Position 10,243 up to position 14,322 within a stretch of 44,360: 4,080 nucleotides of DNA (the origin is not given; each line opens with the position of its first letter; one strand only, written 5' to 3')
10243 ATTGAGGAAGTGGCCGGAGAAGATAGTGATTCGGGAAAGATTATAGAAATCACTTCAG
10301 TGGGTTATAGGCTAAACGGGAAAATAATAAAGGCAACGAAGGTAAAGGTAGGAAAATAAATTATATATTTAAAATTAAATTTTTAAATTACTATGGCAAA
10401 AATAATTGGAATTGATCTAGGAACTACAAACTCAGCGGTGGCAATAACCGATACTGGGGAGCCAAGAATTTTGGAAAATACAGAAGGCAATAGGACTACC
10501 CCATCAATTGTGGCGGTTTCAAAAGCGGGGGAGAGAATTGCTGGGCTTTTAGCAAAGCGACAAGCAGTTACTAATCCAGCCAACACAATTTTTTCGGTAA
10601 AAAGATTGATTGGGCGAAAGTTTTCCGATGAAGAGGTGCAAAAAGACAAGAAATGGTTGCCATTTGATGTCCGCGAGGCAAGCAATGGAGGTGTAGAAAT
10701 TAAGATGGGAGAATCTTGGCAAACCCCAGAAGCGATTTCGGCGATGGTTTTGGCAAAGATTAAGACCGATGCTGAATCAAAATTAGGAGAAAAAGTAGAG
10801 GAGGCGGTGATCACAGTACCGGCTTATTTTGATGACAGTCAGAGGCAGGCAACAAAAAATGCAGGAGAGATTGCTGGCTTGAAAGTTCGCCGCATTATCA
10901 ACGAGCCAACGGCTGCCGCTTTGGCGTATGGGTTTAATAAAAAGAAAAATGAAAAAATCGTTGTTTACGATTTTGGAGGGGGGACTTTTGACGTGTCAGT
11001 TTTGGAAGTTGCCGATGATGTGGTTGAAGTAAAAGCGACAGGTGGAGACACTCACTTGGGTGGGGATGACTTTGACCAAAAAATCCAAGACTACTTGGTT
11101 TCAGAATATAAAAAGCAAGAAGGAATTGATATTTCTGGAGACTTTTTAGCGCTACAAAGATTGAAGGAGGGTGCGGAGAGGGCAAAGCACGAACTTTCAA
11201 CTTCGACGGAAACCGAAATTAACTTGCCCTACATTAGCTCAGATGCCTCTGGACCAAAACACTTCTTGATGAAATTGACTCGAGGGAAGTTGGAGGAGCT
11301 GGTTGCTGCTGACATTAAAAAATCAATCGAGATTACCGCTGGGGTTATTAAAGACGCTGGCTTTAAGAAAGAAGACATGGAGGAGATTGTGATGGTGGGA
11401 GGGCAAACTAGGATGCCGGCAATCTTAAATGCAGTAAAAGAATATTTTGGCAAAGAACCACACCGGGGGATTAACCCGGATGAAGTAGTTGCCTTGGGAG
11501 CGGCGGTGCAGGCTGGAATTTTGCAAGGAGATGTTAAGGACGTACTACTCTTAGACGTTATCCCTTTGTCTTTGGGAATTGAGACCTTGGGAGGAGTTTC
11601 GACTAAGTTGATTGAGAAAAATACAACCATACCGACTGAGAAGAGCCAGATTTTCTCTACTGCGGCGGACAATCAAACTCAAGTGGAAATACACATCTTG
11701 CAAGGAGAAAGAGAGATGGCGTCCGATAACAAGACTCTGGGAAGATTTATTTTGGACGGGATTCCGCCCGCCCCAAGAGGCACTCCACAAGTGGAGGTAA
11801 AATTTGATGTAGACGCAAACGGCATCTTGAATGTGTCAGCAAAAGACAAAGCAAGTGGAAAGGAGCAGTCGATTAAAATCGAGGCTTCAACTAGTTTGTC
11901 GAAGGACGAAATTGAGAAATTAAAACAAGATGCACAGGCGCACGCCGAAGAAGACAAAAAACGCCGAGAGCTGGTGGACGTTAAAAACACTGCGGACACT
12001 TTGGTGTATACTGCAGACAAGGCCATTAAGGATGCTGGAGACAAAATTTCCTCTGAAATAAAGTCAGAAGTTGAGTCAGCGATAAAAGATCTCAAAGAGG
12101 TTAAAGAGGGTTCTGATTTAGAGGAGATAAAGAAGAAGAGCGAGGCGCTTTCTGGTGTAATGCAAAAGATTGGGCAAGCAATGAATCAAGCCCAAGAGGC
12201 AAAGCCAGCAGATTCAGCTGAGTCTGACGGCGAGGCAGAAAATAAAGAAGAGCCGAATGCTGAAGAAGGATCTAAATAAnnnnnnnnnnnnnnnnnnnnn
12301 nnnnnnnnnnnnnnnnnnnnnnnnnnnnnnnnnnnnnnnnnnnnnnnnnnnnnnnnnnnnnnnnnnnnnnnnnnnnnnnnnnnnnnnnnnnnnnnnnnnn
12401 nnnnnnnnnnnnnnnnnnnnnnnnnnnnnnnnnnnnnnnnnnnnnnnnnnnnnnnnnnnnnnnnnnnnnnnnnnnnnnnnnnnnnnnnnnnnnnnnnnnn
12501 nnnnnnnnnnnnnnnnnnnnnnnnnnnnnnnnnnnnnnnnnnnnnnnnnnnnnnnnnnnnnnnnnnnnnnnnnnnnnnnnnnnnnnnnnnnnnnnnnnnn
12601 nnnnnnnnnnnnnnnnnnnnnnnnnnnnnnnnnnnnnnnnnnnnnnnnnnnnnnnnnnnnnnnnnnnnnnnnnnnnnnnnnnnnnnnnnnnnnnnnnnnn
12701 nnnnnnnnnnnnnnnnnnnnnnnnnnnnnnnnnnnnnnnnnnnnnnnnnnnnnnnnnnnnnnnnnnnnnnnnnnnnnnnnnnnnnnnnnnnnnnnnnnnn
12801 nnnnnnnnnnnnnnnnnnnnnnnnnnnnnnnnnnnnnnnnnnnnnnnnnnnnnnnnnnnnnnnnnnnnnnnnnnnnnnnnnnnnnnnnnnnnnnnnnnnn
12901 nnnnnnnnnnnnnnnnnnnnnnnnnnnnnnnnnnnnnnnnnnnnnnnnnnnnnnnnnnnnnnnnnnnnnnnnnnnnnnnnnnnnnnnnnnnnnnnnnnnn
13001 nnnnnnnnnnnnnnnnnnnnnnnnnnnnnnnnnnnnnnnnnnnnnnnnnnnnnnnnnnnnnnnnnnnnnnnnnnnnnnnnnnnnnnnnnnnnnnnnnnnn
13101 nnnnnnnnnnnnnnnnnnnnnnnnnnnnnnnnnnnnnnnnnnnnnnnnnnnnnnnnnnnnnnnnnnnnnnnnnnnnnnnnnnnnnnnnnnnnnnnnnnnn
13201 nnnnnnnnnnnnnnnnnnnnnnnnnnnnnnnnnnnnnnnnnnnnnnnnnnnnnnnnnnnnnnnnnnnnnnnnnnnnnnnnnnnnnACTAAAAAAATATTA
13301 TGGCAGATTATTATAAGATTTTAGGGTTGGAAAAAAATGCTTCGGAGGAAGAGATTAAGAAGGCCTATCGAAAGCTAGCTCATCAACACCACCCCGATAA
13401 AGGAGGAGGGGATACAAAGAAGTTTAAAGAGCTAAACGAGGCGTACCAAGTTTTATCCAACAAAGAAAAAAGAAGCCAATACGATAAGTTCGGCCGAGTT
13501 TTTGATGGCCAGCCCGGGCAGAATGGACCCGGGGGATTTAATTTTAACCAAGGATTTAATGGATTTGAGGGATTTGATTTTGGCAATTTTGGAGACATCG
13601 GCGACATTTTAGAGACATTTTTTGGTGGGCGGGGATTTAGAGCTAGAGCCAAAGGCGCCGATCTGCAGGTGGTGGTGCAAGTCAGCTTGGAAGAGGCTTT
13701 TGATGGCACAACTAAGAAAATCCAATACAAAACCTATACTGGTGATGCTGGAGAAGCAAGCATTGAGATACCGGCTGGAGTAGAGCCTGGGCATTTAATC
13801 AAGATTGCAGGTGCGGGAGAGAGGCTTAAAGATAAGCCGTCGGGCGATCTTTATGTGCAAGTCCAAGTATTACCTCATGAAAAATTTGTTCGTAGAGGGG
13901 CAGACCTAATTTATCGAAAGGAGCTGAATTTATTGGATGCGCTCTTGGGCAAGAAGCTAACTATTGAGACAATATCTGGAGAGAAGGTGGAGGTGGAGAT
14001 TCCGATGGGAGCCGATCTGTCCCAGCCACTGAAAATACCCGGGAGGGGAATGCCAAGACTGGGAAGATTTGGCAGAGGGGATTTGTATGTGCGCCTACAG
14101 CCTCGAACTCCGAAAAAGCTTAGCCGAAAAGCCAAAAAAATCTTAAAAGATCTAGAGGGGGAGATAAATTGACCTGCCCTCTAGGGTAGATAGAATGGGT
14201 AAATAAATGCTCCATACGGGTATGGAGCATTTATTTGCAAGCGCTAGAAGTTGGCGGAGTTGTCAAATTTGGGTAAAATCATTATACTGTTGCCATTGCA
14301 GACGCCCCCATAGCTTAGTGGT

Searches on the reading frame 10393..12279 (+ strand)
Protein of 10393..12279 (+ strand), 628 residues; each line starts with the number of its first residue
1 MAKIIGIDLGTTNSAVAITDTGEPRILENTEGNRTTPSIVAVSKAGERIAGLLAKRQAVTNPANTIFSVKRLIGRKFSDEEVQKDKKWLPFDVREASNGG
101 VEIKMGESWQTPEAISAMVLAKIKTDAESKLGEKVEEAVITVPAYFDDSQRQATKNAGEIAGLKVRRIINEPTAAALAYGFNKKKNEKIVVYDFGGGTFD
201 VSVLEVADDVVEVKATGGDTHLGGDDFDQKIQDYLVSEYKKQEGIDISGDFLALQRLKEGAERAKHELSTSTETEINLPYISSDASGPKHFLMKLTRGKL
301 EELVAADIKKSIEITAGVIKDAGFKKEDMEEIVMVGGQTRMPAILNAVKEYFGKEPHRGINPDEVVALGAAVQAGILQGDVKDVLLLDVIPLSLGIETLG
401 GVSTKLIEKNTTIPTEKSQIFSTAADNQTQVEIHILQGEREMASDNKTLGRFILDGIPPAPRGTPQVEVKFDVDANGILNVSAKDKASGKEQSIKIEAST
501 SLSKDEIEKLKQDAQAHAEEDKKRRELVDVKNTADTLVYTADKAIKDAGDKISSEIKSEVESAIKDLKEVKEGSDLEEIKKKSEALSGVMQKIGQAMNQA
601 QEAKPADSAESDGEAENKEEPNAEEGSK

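Call 68: search_protein_families(library=pfam, proteins=[window:10393-12279:+], max_evalue=0.0001)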
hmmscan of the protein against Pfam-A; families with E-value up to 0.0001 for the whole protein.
window:10393-12279:+ (628 aa): 2 families
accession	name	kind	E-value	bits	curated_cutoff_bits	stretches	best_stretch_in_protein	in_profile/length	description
PF00012.26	HSP70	-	8.8e-247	820.5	20.6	1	4-598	1-598/599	Hsp70 protein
PF06723.19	MreB_Mbl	-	3.4e-15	56.2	27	1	122-370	80-315/327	MreB/Mbl protein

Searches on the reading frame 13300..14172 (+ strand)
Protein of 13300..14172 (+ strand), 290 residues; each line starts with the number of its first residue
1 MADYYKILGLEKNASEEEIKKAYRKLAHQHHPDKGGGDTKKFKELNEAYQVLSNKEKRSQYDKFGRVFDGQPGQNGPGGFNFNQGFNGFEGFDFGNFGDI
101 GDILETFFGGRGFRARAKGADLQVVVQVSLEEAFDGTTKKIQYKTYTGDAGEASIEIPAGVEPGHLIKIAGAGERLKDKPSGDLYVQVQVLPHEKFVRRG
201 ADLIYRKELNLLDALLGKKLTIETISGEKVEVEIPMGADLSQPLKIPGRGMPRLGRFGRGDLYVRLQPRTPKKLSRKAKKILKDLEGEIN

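Call 68: search_protein_families(library=pfam, proteins=[window:13300-14172:+], max_evalue=0.0001)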
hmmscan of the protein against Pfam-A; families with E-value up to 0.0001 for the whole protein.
window:13300-14172:+ (290 aa): 2 families
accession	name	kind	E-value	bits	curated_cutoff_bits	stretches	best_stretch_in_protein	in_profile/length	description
PF01556.23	DnaJ_C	-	1.8e-37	129.2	26.6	1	123-271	2-152/152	DnaJ C terminal domain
PF00226.36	DnaJ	-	1e-25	90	27.8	1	3-62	1-63/63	DnaJ domain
